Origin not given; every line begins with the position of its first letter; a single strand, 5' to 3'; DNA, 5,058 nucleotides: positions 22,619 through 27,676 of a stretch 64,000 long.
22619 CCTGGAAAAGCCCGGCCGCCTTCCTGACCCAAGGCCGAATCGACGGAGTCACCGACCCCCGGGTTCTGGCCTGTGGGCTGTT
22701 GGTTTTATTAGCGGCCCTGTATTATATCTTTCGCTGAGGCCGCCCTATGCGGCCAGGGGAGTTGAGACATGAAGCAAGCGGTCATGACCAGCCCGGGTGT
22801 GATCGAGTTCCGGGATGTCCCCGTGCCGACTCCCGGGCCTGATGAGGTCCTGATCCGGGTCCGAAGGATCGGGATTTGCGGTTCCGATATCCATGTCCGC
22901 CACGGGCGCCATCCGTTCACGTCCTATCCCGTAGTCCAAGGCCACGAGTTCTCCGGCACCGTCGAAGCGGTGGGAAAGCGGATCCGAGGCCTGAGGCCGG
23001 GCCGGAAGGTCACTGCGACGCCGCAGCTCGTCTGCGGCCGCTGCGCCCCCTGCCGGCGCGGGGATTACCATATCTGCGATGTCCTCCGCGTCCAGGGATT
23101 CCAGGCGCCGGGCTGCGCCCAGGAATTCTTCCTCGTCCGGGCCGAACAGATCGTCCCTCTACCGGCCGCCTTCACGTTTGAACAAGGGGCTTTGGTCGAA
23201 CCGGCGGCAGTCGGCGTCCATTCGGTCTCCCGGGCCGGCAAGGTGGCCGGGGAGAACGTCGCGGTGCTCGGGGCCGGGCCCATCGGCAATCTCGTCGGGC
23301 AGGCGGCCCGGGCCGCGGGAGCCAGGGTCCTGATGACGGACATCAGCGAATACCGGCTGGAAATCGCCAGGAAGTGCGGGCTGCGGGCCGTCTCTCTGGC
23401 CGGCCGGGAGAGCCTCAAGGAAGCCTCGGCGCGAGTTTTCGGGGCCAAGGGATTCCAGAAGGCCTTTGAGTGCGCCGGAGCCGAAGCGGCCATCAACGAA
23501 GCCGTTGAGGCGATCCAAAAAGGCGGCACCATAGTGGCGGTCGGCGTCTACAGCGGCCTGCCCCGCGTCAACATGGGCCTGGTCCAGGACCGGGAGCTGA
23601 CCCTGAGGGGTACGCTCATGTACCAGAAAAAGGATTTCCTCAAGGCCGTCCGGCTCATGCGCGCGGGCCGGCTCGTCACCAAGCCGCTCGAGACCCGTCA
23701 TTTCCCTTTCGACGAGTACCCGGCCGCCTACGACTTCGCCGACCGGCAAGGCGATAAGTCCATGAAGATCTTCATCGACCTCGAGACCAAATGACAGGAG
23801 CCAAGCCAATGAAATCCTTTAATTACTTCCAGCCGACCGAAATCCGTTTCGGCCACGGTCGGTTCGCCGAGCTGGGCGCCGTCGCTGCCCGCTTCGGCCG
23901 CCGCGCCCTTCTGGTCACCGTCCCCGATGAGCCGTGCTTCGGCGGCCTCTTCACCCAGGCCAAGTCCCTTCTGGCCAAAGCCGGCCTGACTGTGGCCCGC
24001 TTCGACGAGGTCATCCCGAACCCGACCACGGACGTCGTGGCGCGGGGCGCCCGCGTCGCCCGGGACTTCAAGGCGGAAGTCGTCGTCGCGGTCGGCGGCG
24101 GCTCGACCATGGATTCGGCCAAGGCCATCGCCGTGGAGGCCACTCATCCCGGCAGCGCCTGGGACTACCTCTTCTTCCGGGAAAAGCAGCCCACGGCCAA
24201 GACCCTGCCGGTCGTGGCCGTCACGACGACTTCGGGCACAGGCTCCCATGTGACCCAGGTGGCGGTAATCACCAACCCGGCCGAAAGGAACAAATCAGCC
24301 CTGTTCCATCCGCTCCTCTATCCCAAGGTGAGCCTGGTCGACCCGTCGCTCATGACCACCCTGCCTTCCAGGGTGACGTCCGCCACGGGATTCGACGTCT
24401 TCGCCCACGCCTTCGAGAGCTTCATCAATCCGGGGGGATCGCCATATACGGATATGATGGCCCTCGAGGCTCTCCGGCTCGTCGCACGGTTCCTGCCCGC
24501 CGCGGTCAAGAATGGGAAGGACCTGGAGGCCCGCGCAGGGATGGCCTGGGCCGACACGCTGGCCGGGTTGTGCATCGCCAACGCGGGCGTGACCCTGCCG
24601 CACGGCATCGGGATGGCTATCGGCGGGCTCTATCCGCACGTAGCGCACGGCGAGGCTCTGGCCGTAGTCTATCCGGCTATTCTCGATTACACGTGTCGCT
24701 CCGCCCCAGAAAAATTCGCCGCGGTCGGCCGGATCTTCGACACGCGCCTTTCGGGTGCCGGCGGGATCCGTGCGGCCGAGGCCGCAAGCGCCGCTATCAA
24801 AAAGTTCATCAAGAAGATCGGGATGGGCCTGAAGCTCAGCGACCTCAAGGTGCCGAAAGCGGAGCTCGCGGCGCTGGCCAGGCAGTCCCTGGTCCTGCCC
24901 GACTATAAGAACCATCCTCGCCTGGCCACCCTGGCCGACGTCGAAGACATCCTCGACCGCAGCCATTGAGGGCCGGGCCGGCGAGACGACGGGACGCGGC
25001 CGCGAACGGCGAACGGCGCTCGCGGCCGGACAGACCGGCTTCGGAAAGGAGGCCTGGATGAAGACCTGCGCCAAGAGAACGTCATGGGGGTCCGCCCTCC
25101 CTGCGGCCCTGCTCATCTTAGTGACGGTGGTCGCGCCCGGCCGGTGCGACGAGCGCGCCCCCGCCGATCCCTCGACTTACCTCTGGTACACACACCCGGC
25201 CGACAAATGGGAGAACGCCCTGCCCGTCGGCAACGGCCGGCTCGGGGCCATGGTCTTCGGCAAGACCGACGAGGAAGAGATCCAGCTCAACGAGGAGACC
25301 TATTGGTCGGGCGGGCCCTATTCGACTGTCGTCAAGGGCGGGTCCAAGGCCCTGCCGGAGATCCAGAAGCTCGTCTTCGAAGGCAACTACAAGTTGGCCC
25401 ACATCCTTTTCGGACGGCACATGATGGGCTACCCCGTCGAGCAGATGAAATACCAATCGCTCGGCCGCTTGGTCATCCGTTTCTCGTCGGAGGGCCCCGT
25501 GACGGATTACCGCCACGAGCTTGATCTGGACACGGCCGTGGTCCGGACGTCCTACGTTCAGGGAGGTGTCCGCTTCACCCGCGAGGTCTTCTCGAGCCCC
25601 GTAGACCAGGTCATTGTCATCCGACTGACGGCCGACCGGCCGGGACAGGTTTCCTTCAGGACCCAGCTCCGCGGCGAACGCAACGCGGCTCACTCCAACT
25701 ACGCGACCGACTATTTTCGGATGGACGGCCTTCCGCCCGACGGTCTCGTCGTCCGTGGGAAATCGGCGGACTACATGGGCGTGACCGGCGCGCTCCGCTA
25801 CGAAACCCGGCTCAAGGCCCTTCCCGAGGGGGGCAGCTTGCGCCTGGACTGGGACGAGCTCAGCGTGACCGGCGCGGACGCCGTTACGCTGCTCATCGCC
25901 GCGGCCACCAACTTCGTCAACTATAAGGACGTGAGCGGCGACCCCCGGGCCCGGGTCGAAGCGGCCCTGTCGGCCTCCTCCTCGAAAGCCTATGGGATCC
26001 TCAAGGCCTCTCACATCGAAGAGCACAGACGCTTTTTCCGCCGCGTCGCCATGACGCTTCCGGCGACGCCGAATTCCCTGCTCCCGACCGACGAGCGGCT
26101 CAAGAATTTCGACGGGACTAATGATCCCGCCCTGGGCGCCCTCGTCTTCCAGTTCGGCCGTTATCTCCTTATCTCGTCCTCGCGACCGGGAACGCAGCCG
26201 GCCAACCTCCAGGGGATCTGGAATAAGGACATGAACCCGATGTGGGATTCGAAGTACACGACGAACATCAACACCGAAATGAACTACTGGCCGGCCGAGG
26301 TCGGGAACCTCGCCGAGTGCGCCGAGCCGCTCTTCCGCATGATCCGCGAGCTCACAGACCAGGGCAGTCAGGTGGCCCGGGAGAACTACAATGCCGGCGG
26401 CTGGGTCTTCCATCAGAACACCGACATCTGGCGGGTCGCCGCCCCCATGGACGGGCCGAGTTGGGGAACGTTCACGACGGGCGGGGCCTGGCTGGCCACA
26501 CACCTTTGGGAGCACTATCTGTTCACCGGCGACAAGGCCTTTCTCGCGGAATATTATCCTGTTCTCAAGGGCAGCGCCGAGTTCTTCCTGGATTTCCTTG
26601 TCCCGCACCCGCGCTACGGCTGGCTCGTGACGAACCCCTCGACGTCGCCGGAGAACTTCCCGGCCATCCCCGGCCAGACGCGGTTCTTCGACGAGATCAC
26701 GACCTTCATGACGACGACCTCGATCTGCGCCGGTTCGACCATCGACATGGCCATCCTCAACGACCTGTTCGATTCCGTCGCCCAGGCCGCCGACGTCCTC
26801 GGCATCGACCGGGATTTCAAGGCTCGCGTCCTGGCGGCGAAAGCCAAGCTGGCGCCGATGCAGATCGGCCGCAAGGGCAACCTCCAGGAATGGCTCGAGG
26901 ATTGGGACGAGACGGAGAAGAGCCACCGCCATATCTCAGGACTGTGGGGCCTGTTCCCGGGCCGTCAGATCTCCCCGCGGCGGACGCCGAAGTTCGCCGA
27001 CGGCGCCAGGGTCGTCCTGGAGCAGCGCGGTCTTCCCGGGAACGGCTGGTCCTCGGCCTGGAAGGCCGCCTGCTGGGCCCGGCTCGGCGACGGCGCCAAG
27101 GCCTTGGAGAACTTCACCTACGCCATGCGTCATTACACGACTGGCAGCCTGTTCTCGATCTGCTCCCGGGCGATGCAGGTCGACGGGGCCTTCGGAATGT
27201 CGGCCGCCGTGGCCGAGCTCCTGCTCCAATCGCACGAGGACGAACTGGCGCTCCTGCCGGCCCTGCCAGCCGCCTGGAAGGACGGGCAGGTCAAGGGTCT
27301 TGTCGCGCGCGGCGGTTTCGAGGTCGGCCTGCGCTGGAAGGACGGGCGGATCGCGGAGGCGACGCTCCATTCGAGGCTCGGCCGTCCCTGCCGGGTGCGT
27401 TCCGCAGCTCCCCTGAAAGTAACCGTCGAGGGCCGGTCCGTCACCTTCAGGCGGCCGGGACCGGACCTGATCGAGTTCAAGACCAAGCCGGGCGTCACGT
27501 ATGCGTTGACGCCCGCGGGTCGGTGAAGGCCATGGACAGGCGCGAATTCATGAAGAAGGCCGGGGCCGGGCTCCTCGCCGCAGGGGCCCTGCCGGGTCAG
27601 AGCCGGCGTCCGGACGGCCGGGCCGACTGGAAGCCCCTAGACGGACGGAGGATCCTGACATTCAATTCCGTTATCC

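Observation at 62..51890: Sulfated fucose-containing glycan utilisation locus organised without SusC/SusD, in an Acidobacteria-like high-GC genome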

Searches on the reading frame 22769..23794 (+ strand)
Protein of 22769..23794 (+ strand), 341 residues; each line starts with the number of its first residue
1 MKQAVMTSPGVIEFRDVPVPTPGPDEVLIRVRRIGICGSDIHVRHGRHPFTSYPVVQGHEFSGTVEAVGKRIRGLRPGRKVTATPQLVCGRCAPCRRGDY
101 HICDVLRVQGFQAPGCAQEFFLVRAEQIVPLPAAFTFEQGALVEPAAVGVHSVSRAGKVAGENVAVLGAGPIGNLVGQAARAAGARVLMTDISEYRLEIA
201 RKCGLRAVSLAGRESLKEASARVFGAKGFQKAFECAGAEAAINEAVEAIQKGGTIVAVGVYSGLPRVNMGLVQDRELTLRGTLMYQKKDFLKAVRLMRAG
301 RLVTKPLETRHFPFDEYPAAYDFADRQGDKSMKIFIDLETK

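Call 5: search_protein_families(library=pfam, proteins=[window:22769-23794:+])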
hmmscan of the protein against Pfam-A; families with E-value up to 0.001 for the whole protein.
window:22769-23794:+ (341 aa): 6 families
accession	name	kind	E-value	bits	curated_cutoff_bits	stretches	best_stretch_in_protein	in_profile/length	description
PF08240.17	ADH_N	-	3.2e-30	104.9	23.5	1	23-132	1-103/104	Alcohol dehydrogenase GroES-like domain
PF00107.32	ADH_zinc_N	-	5.8e-25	88.2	31.8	1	171-297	1-127/129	Zinc-binding dehydrogenase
PF13602.12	ADH_zinc_N_2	-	7.9e-07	30.5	27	1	222-322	17-121/134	Zinc-binding dehydrogenase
PF16912.11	Glu_dehyd_C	-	9.9e-07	28.9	34.9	1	140-326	4-203/211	Glucose dehydrogenase C-terminus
PF02737.24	3HCDH_N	-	0.00047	20.6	22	1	163-217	1-56/180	3-hydroxyacyl-CoA dehydrogenase, NAD binding domain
PF02826.25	2-Hacid_dh_C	-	0.00062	19.6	25.1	1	157-210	32-85/178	D-isomer specific 2-hydroxyacid dehydrogenase, NAD binding domain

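Call 16: search_protein_families(library=ncbifam, proteins=[window:22769-23794:+], max_evalue=0.001)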
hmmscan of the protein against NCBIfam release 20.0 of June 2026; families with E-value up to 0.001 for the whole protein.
window:22769-23794:+ (341 aa): 25 families
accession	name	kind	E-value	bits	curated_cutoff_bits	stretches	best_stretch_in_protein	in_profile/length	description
NF003808.0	PRK05396.1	equivalog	5.5e-60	203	380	1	12-335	13-337/341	L-threonine 3-dehydrogenase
TIGR00692.1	tdh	equivalog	2.7e-58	197.6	458.35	1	12-330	11-333/340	L-threonine 3-dehydrogenase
NF041097.1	keto_inos_dh_IolM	equivalog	1.3e-56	192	450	1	11-331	39-384/389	scyllo-inosose 3-dehydrogenase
NF007489.0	PRK10083.1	equivalog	7.2e-51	173.1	376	1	1-338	1-337/339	Zn-dependent oxidoreductase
NF007375.0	PRK09880.1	equivalog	1.8e-46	158.5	469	1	25-333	28-338/344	L-idonate 5-dehydrogenase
NF007642.0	PRK10309.1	equivalog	1.5e-44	152.6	550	1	1-320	1-329/347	galactitol-1-phosphate 5-dehydrogenase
NF010344.0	PRK13771.1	subfamily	7.2e-40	137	349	1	1-336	1-331/334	putative alcohol dehydrogenase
TIGR03989.1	Rxyl_3153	subfamily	3e-36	125.5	440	2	4-105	5-107/370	NDMA-dependent alcohol dehydrogenase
TIGR03366.1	HpnZ_proposed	hypoth_equivalog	5e-35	121.2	328.1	1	23-299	4-295/315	putative phosphonate catabolism associated alcohol dehydrogenase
NF006940.0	PRK09422.1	equivalog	3.5e-32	111.7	344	1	1-303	1-304/338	alcohol dehydrogenase AdhP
NF041172.1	AcrlCoa_red_Thmprot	equivalog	6.6e-32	110.8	500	1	1-336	1-332/334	acryloyl-CoA reductase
TIGR03451.1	mycoS_dep_FDH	equivalog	6.5e-27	94.3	512.9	1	12-302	14-324/358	S-(hydroxymethyl)mycothiol dehydrogenase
TIGR02822.1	adh_fam_2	subfamily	3.1e-24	85.7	283.5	1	9-269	12-265/329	zinc-binding alcohol dehydrogenase family protein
TIGR02824.1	quinone_pig3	subfamily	3.5e-23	82.1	296.8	2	107-293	84-273/325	putative NAD(P)H quinone oxidoreductase, PIG3 family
NF047908.1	AldhRedAhr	equivalog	2.4e-22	79.2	470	1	23-263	27-264/335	NADPH-dependent aldehyde reductase Ahr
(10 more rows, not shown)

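Call 51: search_solved_structures(query=window:22769-23794:+, max_evalue=1e-40)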
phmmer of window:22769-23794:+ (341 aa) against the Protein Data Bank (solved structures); distinct sequences matched with E-value up to 1e-40: 10.
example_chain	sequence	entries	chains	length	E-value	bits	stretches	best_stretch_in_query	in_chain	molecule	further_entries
1pl6_A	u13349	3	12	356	8.1e-54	186.9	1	5-323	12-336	Sorbitol dehydrogenase | human sorbitol dehydrogenase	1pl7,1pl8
3qe3_A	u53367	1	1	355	6.3e-53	183.9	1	5-325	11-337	Sorbitol dehydrogenase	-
1e3j_A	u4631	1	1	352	2.1e-52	182.2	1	8-337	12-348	NADP(H)-DEPENDENT KETOSE REDUCTASE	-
2dq4_A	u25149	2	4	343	4.6e-48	167.9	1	14-335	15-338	L-threonine 3-dehydrogenase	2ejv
2dfv_A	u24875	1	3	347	3.8e-47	164.9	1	5-328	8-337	Probable L-threonine 3-dehydrogenase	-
2d8a_A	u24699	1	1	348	3.8e-47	164.9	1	5-328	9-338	Probable L-threonine 3-dehydrogenase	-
4ej6_A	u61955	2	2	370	4.3e-46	161.5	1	2-321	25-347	Putative zinc-binding dehydrogenase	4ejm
5vm2_A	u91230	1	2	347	1.1e-44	156.8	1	3-322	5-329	Alcohol dehydrogenase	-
7y9p_A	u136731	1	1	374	3.2e-44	155.3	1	16-336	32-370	Xylitol dehydrogenase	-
5kia_A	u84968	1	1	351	1.4e-42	150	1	9-337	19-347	L-threonine 3-dehydrogenase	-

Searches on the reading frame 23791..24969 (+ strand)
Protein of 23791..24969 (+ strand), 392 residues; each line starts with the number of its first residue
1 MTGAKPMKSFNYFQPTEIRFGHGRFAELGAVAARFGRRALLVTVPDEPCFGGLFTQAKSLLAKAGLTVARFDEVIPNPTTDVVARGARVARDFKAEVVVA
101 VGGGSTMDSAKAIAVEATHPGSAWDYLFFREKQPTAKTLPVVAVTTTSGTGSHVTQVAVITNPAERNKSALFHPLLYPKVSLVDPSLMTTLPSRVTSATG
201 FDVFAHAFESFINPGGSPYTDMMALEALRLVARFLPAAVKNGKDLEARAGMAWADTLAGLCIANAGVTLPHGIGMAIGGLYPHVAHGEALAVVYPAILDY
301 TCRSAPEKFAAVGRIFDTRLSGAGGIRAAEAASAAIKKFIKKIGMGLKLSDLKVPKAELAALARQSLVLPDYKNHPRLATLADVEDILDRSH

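Call 5: search_protein_families(library=pfam, proteins=[window:23791-24969:+])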
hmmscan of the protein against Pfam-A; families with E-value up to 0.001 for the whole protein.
window:23791-24969:+ (392 aa): 3 families
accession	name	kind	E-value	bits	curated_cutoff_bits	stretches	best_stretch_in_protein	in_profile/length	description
PF00465.25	Fe-ADH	-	7.8e-51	172.4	31.3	1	15-185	1-168/168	Iron-containing alcohol dehydrogenase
PF25137.1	ADH_Fe_C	-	5.1e-42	144.2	27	1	197-390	2-192/194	Fe-containing alcohol dehydrogenase family, C-terminal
PF13685.12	Fe-ADH_2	-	3.7e-07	30.7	28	1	20-118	2-98/149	Iron-containing alcohol dehydrogenase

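Call 16: search_protein_families(library=ncbifam, proteins=[window:23791-24969:+], max_evalue=0.001)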
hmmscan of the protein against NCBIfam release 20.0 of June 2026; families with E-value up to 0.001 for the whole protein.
window:23791-24969:+ (392 aa): 17 families
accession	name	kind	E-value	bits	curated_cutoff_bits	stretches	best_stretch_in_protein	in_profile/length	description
NF053866.1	CholDhdGbsBBac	equivalog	1.5e-75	254.3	550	1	12-390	12-389/392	choline dehydrogenase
NF041833.1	Fe_ADH_ErcA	equivalog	2.6e-71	240.8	550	1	16-389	9-379/382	alcohol dehydrogenase-like regulatory protein ErcA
TIGR02638.1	lactal_redase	equivalog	8.2e-71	238.8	523.15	1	20-387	12-378/379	lactaldehyde reductase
NF007911.0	PRK10624.1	equivalog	8.6e-64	215.8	537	1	20-388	13-378/382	lactaldehyde reductase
NF050025.1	SulfAcetaldRedSarD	equivalog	1.2e-62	212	700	1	17-390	10-383/385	sulfoacetaldehyde reductase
NF058672.1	4HyButDHCUPNE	equivalog_domain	6.1e-61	206.7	500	1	12-391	6-377/378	4-hydroxybutyrate dehydrogenase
NF010378.0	PRK13805.1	equivalog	5.5e-59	199.8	951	1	36-313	482-768/872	bifunctional acetaldehyde-CoA/alcohol dehydrogenase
TIGR03405.1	Phn_Fe-ADH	equivalog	4.1e-58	196.9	423.7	1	12-366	1-343/355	iron-containing alcohol dehydrogenase PsrA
NF007363.0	PRK09860.1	equivalog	3.4e-55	187.7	581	1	12-367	6-358/383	L-threonine dehydrogenase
NF011998.0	PRK15454.1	equivalog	2e-51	175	556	1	15-386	27-389/395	ethanolamine utilization ethanol dehydrogenase EutG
NF011717.0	PRK15138.1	equivalog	1.3e-35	123.2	645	1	7-363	1-357/387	alcohol dehydrogenase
TIGR04266.1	NDMA_methanol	equivalog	1.8e-34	119.3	625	1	6-353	9-355/420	NDMA-dependent methanol dehydrogenase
NF041822.1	daptide_DH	equivalog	1.8e-17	63.3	300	1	55-239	18-204/363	daptide-type RiPP biosynthesis dehydogenase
NF006941.0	PRK09423.1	subfamily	3.3e-13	49.2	336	1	16-119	9-109/367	glycerol dehydrogenase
NF053832.1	GlycoaldRedHalo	equivalog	3.7e-08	32.9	550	1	15-116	8-106/363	glycolaldehyde reductase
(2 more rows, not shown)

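Call 50: search_solved_structures(query=window:23791-24969:+, max_evalue=1e-30)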
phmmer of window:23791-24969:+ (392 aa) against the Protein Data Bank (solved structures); distinct sequences matched with E-value up to 1e-30: 30.
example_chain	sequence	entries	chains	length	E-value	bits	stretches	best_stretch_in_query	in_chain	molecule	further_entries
5yvr_A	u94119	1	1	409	3e-67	230.5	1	14-364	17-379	alcohol dehydrogenase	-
5yvm_A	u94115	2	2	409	3.9e-67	230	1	14-364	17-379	alcohol dehydrogenase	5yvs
8zrl_A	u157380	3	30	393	6.3e-62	212.9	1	12-388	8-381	NAD-dependent methanol dehydrogenase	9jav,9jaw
8zwd_B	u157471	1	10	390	8.9e-62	212.4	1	10-389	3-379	NAD(P)-dependent methanol dehydrogenase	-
3bfj_A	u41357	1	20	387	2.2e-60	207.8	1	8-379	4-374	1,3-propanediol oxidoreductase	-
3owo_A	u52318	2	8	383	1.9e-55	191.6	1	50-387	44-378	Alcohol dehydrogenase 2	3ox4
1vlj_A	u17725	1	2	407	3e-50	174.5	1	7-384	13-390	NADH-dependent butanol dehydrogenase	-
7qlg_AAA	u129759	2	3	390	8.4e-50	173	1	20-387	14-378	Lactaldehyde reductase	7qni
7qls_AAA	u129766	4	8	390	1.1e-49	172.7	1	20-387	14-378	Lactaldehyde reductase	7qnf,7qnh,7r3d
7qnj_AAA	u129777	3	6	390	3.7e-49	170.9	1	20-387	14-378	Lactaldehyde reductase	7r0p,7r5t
7qlq_AAA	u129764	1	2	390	6.6e-49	170.1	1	20-387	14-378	Lactaldehyde reductase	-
2bi4_A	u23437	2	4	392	1.2e-48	169.2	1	20-387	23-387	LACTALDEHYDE REDUCTASE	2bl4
1rrm_A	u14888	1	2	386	1.3e-48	169.1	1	20-387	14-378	Lactaldehyde reductase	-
5br4_A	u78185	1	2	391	3e-48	167.9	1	20-387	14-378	Lactaldehyde reductase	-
1vhd_A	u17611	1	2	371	1.4e-47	165.7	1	9-320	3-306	alcohol dehydrogenase, iron-containing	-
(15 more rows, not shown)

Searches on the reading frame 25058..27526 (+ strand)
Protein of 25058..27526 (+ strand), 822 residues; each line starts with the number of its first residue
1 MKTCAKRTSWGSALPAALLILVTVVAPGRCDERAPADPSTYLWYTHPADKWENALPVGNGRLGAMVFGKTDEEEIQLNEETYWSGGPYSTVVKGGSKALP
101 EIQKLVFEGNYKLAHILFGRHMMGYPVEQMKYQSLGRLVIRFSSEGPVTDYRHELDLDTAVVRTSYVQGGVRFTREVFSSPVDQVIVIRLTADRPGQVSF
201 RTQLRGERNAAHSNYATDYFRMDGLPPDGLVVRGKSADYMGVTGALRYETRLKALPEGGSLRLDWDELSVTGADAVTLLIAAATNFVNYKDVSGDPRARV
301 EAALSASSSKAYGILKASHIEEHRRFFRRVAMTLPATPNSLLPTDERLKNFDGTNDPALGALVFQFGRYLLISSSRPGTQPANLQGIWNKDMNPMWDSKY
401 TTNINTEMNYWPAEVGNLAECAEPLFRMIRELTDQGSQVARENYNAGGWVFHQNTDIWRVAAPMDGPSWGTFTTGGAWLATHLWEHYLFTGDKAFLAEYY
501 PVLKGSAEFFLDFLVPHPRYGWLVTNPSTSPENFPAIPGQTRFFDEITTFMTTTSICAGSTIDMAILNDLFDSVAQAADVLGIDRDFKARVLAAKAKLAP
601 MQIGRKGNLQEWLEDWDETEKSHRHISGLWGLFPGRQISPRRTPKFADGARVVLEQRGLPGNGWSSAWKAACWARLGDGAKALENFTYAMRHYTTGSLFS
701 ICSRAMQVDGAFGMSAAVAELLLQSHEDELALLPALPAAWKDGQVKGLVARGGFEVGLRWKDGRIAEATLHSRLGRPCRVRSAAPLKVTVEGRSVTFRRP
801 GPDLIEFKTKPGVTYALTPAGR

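Call 5: search_protein_families(library=pfam, proteins=[window:25058-27526:+])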
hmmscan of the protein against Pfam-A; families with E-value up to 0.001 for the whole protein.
window:25058-27526:+ (822 aa): 3 families
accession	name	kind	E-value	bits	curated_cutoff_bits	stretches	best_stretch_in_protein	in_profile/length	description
PF22124.2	Glyco_hydro_95_cat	-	1.6e-159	531.7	27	1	313-722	3-408/408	Glycosyl hydrolase family 95 catalytic domain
PF14498.12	Glyco_hyd_65N_2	-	5e-69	233.3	27.7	1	42-288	1-233/234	Glycosyl hydrolase family 65, N-terminal domain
PF21307.2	Glyco_hydro_95_C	-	1.5e-29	102.8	27.6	1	724-817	1-94/94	Glycoside hydrolase family 95, C-terminal domain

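Call 87: search_protein_families(library=ncbifam, proteins=[window:25058-27526:+], max_evalue=1e-10)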
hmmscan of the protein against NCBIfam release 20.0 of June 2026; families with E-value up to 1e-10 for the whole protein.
window:25058-27526:+ (822 aa): 0 families
